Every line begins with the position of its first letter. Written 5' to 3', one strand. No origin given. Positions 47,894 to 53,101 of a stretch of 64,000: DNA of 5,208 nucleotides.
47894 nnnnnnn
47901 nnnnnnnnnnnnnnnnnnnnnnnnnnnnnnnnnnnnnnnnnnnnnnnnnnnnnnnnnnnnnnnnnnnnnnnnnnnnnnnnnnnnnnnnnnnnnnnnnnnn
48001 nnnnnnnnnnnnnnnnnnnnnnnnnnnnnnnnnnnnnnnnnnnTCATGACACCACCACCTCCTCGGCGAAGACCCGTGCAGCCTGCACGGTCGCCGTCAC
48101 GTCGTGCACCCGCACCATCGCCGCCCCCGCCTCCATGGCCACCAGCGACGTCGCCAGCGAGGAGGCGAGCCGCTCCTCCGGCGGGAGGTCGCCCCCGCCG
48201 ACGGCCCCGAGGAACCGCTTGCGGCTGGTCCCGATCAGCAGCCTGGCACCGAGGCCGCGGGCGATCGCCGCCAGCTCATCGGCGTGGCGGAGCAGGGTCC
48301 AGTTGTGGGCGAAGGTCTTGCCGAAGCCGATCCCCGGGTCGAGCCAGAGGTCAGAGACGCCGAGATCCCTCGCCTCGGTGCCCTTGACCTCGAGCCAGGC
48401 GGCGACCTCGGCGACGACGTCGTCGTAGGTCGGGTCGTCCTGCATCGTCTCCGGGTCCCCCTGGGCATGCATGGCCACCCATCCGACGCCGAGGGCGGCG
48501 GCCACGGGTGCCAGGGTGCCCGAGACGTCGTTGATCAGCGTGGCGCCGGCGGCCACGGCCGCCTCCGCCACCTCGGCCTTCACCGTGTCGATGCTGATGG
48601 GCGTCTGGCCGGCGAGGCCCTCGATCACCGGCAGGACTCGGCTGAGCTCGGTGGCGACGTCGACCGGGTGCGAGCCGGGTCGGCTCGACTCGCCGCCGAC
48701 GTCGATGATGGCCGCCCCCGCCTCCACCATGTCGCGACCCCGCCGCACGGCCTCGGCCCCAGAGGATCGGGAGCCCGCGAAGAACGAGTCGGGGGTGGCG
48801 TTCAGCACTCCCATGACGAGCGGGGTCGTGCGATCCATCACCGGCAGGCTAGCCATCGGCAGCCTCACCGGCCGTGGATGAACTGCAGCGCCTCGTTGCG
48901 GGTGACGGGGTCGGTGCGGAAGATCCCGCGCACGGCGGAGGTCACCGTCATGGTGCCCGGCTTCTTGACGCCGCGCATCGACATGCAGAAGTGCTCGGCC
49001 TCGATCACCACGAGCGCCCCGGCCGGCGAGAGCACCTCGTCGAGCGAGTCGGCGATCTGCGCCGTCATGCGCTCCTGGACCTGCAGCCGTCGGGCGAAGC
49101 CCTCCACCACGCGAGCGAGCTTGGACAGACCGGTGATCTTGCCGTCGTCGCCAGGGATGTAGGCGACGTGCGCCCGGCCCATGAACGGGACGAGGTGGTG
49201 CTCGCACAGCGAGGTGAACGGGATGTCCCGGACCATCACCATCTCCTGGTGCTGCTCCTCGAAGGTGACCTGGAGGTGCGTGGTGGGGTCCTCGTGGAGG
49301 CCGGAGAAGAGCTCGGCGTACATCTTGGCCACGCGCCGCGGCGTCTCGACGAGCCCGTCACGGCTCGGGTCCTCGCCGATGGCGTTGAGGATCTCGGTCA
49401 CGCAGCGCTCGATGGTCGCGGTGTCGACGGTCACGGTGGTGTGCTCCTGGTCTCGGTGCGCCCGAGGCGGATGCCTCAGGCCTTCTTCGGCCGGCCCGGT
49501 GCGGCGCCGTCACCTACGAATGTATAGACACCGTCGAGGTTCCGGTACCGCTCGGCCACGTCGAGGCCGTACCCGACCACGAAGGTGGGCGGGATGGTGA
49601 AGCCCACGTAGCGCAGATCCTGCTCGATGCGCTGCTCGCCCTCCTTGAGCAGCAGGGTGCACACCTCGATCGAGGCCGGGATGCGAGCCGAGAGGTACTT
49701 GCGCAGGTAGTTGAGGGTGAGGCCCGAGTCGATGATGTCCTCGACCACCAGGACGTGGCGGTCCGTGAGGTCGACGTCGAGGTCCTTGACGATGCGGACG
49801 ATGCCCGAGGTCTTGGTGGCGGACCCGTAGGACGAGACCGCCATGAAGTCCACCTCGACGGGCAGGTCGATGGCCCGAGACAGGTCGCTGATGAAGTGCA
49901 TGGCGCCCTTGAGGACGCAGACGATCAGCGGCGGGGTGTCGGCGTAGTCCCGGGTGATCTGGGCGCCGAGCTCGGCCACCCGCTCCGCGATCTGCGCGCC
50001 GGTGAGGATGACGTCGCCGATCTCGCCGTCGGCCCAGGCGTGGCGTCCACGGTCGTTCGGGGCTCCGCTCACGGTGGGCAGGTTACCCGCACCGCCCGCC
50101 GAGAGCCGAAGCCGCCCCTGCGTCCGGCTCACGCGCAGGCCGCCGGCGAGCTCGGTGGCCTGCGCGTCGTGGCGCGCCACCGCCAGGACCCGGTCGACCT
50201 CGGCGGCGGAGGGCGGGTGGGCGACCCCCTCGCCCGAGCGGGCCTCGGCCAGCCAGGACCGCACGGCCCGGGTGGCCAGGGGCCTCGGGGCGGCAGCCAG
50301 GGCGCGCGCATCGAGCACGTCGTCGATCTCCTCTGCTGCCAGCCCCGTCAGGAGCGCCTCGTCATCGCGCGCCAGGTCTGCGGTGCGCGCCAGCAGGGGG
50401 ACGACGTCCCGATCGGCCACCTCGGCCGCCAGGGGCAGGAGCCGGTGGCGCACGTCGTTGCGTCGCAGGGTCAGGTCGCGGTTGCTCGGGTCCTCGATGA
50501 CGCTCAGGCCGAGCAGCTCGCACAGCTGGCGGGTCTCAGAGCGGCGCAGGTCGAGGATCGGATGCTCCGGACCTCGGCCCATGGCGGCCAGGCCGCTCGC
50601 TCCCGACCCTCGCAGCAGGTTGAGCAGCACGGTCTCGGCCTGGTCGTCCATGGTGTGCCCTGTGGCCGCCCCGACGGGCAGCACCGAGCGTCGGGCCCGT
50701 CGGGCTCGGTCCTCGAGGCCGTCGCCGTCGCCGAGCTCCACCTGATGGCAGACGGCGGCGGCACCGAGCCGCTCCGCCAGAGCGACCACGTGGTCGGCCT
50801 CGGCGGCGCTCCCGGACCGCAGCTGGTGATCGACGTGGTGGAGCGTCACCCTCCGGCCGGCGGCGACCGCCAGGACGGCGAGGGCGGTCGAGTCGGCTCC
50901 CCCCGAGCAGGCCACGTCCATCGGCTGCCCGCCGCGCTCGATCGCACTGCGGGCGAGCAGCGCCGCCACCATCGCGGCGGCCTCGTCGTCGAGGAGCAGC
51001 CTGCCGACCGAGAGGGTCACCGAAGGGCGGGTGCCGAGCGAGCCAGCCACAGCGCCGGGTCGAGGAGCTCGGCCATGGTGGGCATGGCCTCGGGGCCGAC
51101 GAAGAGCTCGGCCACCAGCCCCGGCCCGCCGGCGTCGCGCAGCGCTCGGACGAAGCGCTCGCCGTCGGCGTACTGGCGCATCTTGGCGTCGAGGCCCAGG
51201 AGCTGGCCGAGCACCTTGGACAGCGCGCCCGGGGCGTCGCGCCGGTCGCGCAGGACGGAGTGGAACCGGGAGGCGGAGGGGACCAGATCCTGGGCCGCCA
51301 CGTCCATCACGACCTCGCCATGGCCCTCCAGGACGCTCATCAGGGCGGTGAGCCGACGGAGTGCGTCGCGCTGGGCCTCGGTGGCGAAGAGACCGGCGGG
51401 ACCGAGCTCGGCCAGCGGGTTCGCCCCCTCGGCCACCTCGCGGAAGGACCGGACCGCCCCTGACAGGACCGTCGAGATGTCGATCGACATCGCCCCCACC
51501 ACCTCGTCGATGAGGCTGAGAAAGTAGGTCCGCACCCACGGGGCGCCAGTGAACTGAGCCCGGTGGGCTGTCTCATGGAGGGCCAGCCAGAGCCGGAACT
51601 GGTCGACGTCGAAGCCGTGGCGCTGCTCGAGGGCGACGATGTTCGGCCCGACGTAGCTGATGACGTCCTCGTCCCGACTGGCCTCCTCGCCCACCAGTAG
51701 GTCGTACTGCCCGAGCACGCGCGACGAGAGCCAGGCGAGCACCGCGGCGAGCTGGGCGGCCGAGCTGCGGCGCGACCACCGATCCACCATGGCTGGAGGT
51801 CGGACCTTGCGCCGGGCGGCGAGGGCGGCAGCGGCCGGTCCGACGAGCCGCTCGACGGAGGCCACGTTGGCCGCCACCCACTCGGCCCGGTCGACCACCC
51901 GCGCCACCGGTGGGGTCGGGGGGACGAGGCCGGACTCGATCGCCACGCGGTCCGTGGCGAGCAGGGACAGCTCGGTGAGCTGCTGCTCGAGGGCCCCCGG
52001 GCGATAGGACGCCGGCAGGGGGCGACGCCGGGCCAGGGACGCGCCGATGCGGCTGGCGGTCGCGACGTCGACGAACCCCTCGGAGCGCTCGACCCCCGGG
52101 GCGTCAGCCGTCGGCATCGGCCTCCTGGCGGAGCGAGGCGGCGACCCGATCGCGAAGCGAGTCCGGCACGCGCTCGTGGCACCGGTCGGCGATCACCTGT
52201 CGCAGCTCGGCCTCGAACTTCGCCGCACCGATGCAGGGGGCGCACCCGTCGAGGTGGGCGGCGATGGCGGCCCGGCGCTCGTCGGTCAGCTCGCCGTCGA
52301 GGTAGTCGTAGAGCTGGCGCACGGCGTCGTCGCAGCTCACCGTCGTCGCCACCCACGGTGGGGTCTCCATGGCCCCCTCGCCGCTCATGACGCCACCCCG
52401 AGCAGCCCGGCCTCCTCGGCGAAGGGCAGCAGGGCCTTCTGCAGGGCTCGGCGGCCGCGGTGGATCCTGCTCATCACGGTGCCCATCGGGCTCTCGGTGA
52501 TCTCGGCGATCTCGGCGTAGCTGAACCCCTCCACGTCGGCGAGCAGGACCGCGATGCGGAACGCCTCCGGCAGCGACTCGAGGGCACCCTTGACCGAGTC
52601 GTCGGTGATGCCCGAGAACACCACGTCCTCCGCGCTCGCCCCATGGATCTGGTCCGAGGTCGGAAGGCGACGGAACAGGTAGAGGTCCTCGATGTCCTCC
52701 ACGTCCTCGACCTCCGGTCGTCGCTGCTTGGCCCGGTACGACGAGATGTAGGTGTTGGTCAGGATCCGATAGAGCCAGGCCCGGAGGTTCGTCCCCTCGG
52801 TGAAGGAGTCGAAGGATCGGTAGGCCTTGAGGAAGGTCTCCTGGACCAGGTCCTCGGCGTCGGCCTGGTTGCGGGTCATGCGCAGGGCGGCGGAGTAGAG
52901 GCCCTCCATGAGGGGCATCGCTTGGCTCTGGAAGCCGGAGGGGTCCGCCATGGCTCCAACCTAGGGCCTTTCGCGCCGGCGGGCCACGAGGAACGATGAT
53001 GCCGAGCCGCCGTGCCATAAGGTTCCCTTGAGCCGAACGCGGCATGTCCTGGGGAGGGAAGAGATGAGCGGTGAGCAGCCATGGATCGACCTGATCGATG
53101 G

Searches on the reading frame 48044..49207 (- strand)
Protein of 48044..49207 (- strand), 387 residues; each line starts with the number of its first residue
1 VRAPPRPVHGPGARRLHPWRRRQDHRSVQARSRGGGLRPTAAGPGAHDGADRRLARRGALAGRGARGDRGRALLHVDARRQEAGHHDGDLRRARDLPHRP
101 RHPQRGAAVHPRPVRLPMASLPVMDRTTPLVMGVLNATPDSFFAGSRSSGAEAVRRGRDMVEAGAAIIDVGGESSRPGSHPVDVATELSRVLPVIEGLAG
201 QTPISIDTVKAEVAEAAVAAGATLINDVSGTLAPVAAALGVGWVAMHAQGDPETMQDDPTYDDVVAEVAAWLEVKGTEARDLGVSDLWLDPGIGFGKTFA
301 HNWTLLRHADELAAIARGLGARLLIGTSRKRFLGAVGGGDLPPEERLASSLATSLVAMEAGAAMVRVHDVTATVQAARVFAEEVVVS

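Call 74: search_protein_families(library=pfam, max_evalue=1e-8, proteins=[window:48044-49207:-])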
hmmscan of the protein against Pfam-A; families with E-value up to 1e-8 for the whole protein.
window:48044-49207:- (387 aa): 1 family
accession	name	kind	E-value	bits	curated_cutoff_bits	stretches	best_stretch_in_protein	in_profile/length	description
PF00809.28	Pterin_bind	-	2.4e-73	247.2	25.5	1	132-368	1-244/244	Pterin binding enzyme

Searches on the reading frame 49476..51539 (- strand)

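Call 74: search_protein_families(library=pfam, max_evalue=1e-8, proteins=[window:49476-51539:-])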
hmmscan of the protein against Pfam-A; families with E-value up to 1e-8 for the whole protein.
window:49476-51539:- (687 aa): 2 families
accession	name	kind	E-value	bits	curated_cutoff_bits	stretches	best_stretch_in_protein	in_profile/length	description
PF01171.26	ATP_bind_3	-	3.4e-26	92.5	27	1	209-366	4-182/182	PP-loop family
PF00156.33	Pribosyltran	-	6e-23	81.4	26.3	1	511-660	5-156/158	Phosphoribosyl transferase domain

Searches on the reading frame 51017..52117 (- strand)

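Call 74: search_protein_families(library=pfam, max_evalue=1e-8, proteins=[window:51017-52117:-])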
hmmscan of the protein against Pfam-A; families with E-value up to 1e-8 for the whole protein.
window:51017-52117:- (366 aa): 1 family
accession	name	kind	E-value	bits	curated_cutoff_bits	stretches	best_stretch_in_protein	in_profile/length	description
PF10103.15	Zincin_2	-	3.2e-73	247.4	25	1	16-358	1-344/344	Zincin-like metallopeptidase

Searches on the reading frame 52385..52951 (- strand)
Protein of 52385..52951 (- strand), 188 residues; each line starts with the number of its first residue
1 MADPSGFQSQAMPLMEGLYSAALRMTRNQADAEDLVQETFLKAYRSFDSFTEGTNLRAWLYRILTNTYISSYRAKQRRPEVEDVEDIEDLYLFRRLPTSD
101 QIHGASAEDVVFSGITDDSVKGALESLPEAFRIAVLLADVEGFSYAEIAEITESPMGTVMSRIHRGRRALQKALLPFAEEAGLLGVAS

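Call 74: search_protein_families(library=pfam, max_evalue=1e-8, proteins=[window:52385-52951:-])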
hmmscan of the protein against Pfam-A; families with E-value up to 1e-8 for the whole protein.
window:52385-52951:- (188 aa): 2 families
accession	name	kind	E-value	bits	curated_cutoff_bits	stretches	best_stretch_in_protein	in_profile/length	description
PF04542.20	Sigma70_r2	-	1.8e-18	66.5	24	1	18-78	9-71/71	Sigma-70 region 2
PF08281.18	Sigma70_r4_2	-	4.9e-15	55.3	25.7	1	121-170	5-54/54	Sigma-70, region 4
